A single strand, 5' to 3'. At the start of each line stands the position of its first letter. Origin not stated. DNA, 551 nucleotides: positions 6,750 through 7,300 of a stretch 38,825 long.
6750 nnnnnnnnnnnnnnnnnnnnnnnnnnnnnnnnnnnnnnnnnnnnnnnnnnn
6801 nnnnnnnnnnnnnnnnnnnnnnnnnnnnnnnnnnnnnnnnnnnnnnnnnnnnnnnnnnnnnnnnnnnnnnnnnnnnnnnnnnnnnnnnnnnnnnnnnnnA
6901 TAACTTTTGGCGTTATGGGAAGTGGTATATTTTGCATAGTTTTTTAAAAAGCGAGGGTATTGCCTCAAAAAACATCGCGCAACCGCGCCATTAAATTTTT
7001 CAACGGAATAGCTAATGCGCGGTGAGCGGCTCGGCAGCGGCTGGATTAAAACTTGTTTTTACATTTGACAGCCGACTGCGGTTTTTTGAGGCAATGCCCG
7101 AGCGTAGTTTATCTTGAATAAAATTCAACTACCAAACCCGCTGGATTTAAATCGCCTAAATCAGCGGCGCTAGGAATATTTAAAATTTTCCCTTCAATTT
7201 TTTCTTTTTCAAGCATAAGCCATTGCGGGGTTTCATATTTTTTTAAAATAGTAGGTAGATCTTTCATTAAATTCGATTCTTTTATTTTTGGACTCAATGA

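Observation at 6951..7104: Family of ~150-165-nt intercistronic elements with compensatory base-pair changes, each filling a whole stop-to-start gap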

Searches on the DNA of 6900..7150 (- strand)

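Call 17: build_rna_model(alignment_id=A2)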
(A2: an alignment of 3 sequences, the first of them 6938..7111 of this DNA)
Model R1 built from alignment A2 (3 sequences, 189 columns); structure: RNAalifold consensus.
model positions 183; base pairs 38; branch points 1; effective number of sequences 1.36; information 0.59 bits per position. Calibrated on 0.2 Mb of random sequence (short: E-values are rough).
structure used (alignment columns):
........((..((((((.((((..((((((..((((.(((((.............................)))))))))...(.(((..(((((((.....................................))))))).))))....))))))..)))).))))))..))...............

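Call 18: search_with_rna_model(model_id=R1, source=window, filters=off, max_evalue=10)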
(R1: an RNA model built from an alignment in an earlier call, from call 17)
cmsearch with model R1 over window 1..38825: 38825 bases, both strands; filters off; matches with E-value up to 10: 68.
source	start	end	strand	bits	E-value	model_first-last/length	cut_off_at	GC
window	13144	13325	-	193.1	3e-53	1-183/183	no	0.5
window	6938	7111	-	176.2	1.9e-48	1-183/183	no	0.46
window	8517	8684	-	162.9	1.2e-44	1-183/183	no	0.48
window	6944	7114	+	20.7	0.00028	1-183/183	no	0.47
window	19108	19267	-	17.7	0.002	1-183/183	no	0.56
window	13189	13237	+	17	0.0032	89-139/183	no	0.43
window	29763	29814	-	12.1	0.081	1-183/183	no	0.62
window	9076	9168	-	10.4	0.24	1-183/183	no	0.29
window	38583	38637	+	9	0.6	1-183/183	no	0.33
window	5161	5191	-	8.1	1.1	1-183/183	no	0.35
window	3018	3051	+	8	1.1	1-183/183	no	0.35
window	36675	36766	+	8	1.2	1-183/183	no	0.39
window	29761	29826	+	7.9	1.2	1-183/183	no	0.52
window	34814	34879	+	7.9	1.2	1-183/183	no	0.45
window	16567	16594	+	7.7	1.4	1-183/183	no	0.18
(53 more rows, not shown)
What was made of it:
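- Checked: Nothing else in the window exceeds 21 bits (call 18).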

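Call 23: search_rna_families(source=window, start=6900, end=7150, threshold=evalue, max_evalue=10)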
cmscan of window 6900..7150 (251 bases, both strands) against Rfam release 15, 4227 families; matches with E-value up to 10: 1.
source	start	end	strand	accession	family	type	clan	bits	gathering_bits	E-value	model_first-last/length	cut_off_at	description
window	6930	6992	-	RF00522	PreQ1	Cis-reg; riboswitch;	-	16.6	39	0.43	1-45/45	no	PreQ1 (pre queuosine) riboswitch aptamer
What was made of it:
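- On Any Rfam family (riboswitches, ribozymes such as hammerhead, twister and pistol, ribosomal-protein leaders): Only a chance PreQ1 hit (E=0.43) at 6900-7150 (call 23).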

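Call 25: search_with_rna_model(model_id=R1, sources=[L011, L012, L013, L014, L015, L016, L017, L018, L019, L020, L021, L022, L023, L024, L025, L026, L027, L028, L029, L030], max_evalue=1)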
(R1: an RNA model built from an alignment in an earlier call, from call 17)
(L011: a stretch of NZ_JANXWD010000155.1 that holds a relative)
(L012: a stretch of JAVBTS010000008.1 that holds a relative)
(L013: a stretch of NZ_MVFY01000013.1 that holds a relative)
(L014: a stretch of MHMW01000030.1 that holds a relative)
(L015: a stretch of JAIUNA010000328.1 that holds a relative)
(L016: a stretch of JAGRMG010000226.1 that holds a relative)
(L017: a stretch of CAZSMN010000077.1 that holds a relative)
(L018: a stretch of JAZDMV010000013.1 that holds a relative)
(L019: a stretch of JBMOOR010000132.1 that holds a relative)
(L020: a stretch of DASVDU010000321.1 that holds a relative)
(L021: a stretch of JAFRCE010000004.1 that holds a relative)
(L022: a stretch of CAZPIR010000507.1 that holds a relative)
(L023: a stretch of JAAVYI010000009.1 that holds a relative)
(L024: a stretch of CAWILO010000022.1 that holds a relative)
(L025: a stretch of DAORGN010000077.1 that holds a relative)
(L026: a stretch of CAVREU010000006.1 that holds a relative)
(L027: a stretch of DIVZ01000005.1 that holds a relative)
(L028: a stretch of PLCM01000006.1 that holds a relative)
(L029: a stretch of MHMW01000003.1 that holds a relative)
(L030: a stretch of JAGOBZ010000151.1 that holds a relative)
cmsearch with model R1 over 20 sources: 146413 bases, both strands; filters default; matches with E-value up to 1: 4.
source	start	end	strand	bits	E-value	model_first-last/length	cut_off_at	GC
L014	2190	2373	+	135.2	3.1e-36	1-183/183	no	0.47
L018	3446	3622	-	100.4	2.5e-26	1-183/183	no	0.46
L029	7407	7580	-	82.8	2.5e-21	1-183/183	no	0.45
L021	514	565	-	10.8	0.72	1-183/183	no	0.31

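Call 31: search_with_rna_model(model_id=R1, sources=[L031, L032, L033, L034, L035, L036, L037, L038, L039, L040, L041, L042, L043, L044, L045, L046, L047, L048, L049, L050, L051, L052, L053, L054, L055, L056, L057, L058, L059, L060, L061, L062, L063, L064, L065, L066, L067, L068, L069, L070, L071, L072, L073, L074, L075, L076, L077, L078, L079, L080, L081, L082, L083, L084, L085, L086, L087, L088, L089, L090, L091, L092, L093, L094, L095, L096, L097, L098, L099, L100, L101, L102, L103, L104, L105, L106, L107, L108, L109, L110], max_evalue=0.1)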
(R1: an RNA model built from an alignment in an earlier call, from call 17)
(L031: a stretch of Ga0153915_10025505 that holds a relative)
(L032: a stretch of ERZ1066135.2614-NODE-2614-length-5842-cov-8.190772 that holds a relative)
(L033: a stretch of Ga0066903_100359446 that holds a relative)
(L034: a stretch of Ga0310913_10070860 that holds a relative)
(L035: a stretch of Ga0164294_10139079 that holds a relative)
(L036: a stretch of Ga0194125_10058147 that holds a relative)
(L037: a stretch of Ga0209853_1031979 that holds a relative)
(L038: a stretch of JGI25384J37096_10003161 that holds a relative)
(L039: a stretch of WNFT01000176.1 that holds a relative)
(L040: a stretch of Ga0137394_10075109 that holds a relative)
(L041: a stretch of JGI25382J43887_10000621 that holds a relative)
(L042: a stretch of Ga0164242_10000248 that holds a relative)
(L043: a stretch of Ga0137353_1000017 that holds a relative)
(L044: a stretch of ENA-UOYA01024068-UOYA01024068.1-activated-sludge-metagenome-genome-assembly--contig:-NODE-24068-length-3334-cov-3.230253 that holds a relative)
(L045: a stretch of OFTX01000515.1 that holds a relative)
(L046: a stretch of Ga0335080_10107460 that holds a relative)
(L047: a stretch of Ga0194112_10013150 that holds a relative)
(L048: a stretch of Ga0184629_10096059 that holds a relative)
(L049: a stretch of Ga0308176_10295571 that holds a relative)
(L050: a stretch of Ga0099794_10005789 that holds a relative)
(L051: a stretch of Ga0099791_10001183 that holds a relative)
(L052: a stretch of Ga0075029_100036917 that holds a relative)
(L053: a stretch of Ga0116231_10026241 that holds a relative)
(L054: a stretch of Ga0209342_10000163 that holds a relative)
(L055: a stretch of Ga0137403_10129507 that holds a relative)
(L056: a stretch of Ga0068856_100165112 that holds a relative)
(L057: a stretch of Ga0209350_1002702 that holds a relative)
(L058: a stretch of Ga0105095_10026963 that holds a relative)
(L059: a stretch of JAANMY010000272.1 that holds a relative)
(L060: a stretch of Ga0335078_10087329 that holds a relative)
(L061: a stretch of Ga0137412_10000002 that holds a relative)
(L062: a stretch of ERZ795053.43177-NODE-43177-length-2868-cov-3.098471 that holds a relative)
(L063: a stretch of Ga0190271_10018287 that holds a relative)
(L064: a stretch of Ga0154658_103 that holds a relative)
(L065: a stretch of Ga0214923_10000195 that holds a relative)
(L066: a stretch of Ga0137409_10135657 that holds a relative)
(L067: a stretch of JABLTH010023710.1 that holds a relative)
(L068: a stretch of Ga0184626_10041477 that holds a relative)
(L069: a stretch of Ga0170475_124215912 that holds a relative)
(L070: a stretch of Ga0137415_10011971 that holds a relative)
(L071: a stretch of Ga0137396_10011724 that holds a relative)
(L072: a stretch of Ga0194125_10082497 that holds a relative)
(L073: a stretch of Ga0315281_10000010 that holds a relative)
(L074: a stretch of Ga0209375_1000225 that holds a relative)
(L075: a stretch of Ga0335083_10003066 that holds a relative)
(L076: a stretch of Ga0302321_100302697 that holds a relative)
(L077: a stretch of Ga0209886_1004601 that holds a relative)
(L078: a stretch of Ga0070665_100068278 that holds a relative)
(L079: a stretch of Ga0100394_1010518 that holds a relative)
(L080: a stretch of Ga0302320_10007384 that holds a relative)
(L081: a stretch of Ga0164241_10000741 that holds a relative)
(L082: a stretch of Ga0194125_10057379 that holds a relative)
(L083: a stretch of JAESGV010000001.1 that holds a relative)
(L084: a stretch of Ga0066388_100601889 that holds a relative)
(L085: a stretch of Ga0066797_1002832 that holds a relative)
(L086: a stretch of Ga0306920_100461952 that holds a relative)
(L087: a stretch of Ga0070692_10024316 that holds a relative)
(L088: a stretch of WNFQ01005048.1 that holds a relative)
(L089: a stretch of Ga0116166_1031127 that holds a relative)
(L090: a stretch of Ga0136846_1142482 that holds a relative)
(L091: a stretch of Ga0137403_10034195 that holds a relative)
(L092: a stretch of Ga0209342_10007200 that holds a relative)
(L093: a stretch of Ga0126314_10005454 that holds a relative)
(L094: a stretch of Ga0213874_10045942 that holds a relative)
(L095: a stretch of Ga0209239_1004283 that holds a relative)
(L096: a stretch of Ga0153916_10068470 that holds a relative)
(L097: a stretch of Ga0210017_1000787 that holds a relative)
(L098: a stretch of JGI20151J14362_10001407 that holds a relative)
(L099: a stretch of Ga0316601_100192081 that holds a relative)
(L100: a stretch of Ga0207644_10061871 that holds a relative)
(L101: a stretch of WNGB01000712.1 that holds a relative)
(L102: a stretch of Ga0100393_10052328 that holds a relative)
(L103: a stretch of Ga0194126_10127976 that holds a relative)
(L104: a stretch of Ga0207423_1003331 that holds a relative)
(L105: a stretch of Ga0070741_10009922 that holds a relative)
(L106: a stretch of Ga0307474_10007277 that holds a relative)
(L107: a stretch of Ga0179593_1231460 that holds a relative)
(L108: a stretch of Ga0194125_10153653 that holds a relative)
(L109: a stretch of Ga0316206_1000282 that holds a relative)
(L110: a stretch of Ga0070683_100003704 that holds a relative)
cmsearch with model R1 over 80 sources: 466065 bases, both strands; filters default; matches with E-value up to 0.1: 15.
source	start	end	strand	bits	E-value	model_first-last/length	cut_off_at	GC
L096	2723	2903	+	139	8.6e-37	1-183/183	no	0.43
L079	4327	4497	+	138.8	9.6e-37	1-183/183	no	0.47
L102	1032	1202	-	138.8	9.6e-37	1-183/183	no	0.47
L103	1606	1777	-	136.6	4e-36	1-183/183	no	0.47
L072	406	579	+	134.5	1.6e-35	1-183/183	no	0.51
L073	3339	3510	+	130.4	2.4e-34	1-183/183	no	0.51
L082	805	978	+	129.7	3.8e-34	1-183/183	no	0.47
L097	3724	3899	+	122.3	4.7e-32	1-183/183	no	0.48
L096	2166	2337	+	120.9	1.2e-31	1-183/183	no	0.51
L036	2165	2337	-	119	4.1e-31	1-183/183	no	0.52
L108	1235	1409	+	111.5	5.4e-29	1-183/183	no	0.49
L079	6152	6322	+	110.1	1.4e-28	1-183/183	no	0.43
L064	1005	1178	-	82.8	8e-21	1-183/183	no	0.45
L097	8083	8324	+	30.5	5.6e-06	1-183/183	no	0.47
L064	4018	4177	-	18.4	0.015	1-183/183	no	0.36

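Call 35: search_with_rna_model(model_id=R1, sources=[L111, L112, L113, L114, L115, L116, L117, L118, L119, L120, L121, L122, L123, L124, L125, L126, L127, L128, L129, L130, L131, L132, L133, L134, L135, L136, L137, L138, L139, L140, L141, L142, L143, L144, L145, L146, L147], max_evalue=0.1)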
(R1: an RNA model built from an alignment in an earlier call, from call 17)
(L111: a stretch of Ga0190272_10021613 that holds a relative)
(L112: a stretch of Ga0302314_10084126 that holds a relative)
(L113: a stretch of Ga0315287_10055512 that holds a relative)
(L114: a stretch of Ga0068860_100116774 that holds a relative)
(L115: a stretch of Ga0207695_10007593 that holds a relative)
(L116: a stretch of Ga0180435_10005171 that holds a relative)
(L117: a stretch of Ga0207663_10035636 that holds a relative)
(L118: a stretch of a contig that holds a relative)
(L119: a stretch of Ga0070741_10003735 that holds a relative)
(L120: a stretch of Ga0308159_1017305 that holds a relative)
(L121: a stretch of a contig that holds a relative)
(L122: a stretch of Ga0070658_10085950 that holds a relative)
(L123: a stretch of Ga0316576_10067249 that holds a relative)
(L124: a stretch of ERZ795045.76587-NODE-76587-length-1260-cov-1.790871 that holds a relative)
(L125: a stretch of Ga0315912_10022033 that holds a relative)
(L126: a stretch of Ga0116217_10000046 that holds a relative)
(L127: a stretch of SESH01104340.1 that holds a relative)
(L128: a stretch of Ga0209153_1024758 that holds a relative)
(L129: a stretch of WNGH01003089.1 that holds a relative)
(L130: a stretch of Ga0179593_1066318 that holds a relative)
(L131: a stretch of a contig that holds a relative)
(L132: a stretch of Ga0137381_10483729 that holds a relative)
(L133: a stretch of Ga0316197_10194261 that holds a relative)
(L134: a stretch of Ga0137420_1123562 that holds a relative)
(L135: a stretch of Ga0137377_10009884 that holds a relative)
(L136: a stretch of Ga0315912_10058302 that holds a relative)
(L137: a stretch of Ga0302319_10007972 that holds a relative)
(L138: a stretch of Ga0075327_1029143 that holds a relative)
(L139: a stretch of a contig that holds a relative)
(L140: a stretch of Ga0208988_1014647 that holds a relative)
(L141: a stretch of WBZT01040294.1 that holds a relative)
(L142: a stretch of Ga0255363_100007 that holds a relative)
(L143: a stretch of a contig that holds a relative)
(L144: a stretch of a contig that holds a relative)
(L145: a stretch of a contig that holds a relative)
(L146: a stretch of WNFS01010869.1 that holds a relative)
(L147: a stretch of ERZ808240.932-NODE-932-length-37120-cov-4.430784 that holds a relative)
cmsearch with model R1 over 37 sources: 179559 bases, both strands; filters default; matches with E-value up to 0.1: 11.
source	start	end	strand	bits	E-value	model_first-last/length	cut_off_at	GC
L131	1371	1541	+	138.8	3.7e-37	1-183/183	no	0.47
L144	3900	4073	+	129.7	1.5e-34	1-183/183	no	0.47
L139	1235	1410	-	129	2.3e-34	1-183/183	no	0.5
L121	73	254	-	128.9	2.4e-34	1-183/183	no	0.48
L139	663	845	-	126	1.6e-33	1-183/183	no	0.46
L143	512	684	-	124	5.9e-33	1-183/183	no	0.52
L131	3196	3366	+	112.2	1.3e-29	1-183/183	no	0.44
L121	1194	1368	-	111.5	2.1e-29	1-183/183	no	0.49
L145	782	956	-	111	2.9e-29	1-183/183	no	0.48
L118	969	1119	+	88.6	6.8e-23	1-163/183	3'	0.45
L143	521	690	+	23.6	0.00021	1-183/183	no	0.51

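Call 38: search_with_rna_model(model_id=R1, sources=[window, L014, L018, L029, L036, L072, L073, L079, L082, L096, L097, L103, L108, L118, L121, L131, L139, L143, L144, L145], max_evalue=0.00001, make_alignment=true)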
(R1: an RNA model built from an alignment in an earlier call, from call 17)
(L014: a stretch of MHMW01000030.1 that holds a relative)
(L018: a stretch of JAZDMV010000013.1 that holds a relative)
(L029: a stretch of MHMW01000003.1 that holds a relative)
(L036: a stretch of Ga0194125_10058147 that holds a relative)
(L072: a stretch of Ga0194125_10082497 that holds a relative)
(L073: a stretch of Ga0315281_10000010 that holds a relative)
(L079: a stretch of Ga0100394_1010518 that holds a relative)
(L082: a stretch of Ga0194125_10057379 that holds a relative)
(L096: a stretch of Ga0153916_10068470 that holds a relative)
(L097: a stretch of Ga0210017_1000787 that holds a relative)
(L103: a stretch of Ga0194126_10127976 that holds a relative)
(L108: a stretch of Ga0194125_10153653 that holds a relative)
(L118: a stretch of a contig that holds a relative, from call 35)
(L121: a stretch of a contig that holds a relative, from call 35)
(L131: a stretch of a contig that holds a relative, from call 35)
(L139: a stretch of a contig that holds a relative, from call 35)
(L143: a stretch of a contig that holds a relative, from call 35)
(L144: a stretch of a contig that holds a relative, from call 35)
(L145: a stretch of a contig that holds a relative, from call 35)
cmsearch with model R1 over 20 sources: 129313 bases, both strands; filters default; matches with E-value up to 0.00001: 28.
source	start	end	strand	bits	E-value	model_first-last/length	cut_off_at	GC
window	13144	13325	-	193.1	9.8e-53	1-183/183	no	0.5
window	6938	7111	-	176.2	6.4e-48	1-183/183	no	0.46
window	8517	8684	-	162.9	3.8e-44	1-183/183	no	0.48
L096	2723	2903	+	139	2.4e-37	1-183/183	no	0.43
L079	4327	4497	+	138.8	2.7e-37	1-183/183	no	0.47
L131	1371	1541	+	138.8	2.7e-37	1-183/183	no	0.47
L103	1606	1777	-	136.6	1.1e-36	1-183/183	no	0.47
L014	2190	2373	+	135.2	2.8e-36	1-183/183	no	0.47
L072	406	579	+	134.5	4.5e-36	1-183/183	no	0.51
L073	3339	3510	+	130.4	6.6e-35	1-183/183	no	0.51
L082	805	978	+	129.7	1.1e-34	1-183/183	no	0.47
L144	3900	4073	+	129.7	1.1e-34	1-183/183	no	0.47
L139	1235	1410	-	129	1.6e-34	1-183/183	no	0.5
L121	73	254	-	128.9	1.7e-34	1-183/183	no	0.48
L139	663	845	-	126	1.1e-33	1-183/183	no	0.46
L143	512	684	-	124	4.3e-33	1-183/183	no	0.52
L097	3724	3899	+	122.3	1.3e-32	1-183/183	no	0.48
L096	2166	2337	+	120.9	3.3e-32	1-183/183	no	0.51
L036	2165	2337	-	119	1.1e-31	1-183/183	no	0.52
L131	3196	3366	+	112.2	9.7e-30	1-183/183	no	0.44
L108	1235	1409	+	111.5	1.5e-29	1-183/183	no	0.49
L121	1194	1368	-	111.5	1.5e-29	1-183/183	no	0.49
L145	782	956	-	111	2.1e-29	1-183/183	no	0.48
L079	6152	6322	+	110.1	3.9e-29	1-183/183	no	0.43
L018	3446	3622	-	100.4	2.2e-26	1-183/183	no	0.46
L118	969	1119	+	88.6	4.9e-23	1-163/183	3'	0.45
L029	7407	7580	-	82.8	2.2e-21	1-183/183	no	0.45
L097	8083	8324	+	30.5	1.6e-06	1-183/183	no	0.47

Alignment A4: 28 matches aligned to the model, 356 columns, each read 5' to 3' on its own strand. Consensus structure (alignment columns), stored with it:
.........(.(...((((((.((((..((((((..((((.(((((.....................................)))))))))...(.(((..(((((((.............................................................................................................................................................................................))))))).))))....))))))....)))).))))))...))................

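Call 51: build_rna_model(alignment_id=A4)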
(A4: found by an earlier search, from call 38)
Model R2 built from alignment A4 (28 sequences, 356 columns); structure: stored with the alignment.
model positions 182; base pairs 37; branch points 1; effective number of sequences 2.39; information 0.59 bits per position. Calibrated on 0.2 Mb of random sequence (short: E-values are rough).
structure used (alignment columns):
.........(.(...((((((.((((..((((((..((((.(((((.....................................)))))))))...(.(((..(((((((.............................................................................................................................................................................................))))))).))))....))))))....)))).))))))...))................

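Call 52: search_with_rna_model(model_id=R2, sources=[L148, L149, L150, L151, window], max_evalue=1)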
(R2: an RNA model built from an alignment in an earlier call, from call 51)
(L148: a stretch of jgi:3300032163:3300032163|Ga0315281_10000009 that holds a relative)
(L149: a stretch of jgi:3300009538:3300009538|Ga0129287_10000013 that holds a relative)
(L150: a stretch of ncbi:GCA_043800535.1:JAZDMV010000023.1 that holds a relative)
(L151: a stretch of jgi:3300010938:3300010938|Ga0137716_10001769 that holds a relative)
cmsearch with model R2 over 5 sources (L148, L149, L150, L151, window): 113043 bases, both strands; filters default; matches with E-value up to 1: 14.
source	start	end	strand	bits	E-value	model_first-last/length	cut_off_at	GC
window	13144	13325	-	163.2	5e-44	1-182/182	no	0.5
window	6938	7111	-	162.4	8.4e-44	1-182/182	no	0.46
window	8517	8689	-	138.5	4.9e-37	1-182/182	no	0.47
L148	8942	9020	+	40.3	3.1e-09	1-182/182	no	0.43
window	6944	7116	+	24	0.00013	1-182/182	no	0.47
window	19108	19267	-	23.8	0.00015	1-182/182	no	0.56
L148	5293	5461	+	18.1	0.0062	1-182/182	no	0.37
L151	1301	1384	-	13.1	0.16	1-182/182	no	0.27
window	26198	26331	-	12.3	0.27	1-182/182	no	0.34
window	37806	37952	-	12.1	0.3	1-182/182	no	0.31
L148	3476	3550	-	11.8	0.38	1-182/182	no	0.47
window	29763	29814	-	11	0.64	1-182/182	no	0.62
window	15306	15368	-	10.4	0.9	1-182/182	no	0.25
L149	6433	6623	-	10.3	0.97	1-182/182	no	0.44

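Call 76: search_rna_families(sources=[L096, L139, L121, L072, L082, L152], threshold=evalue, max_evalue=0.1)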
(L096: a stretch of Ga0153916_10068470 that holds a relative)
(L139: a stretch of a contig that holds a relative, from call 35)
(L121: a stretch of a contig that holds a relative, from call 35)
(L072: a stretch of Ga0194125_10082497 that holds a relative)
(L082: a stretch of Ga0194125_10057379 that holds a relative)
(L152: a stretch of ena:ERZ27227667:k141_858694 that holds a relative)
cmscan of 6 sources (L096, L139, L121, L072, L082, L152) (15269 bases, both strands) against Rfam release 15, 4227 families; matches with E-value up to 0.1: 0.
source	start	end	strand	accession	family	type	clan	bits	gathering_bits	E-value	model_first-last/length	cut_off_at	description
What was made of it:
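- On Any Rfam family (riboswitches, ribozymes such as hammerhead, twister and pistol, ribosomal-protein leaders): Nothing at E<=0.1 in six more loci (call 76).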

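Call 88: search_with_rna_model(model_id=R2, sources=[L157, L158, L131], max_evalue=0.1)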
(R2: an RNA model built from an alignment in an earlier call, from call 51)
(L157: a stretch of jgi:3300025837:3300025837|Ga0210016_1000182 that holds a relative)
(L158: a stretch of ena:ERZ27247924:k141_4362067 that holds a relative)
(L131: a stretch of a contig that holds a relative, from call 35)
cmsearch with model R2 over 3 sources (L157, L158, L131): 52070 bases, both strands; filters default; matches with E-value up to 0.1: 8.
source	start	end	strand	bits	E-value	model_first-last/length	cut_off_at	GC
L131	1372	1541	+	170.8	1.6e-46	1-182/182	no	0.47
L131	3196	3366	+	157.1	1.3e-42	1-182/182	no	0.44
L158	9749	9932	+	149.5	1.8e-40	1-182/182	no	0.46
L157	3818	3990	+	135.2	2e-36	1-182/182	no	0.49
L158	10324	10482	+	27.2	7.4e-06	1-182/182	no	0.48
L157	10385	10512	+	22.5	0.00016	1-182/182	no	0.44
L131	3190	3360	-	15.6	0.014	1-182/182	no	0.44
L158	4240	4406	+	13.3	0.064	1-182/182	no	0.48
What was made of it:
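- On Bacterial MITE: About 25 distinct copies at about 21 sites (calls 25, 31, 35, 88).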
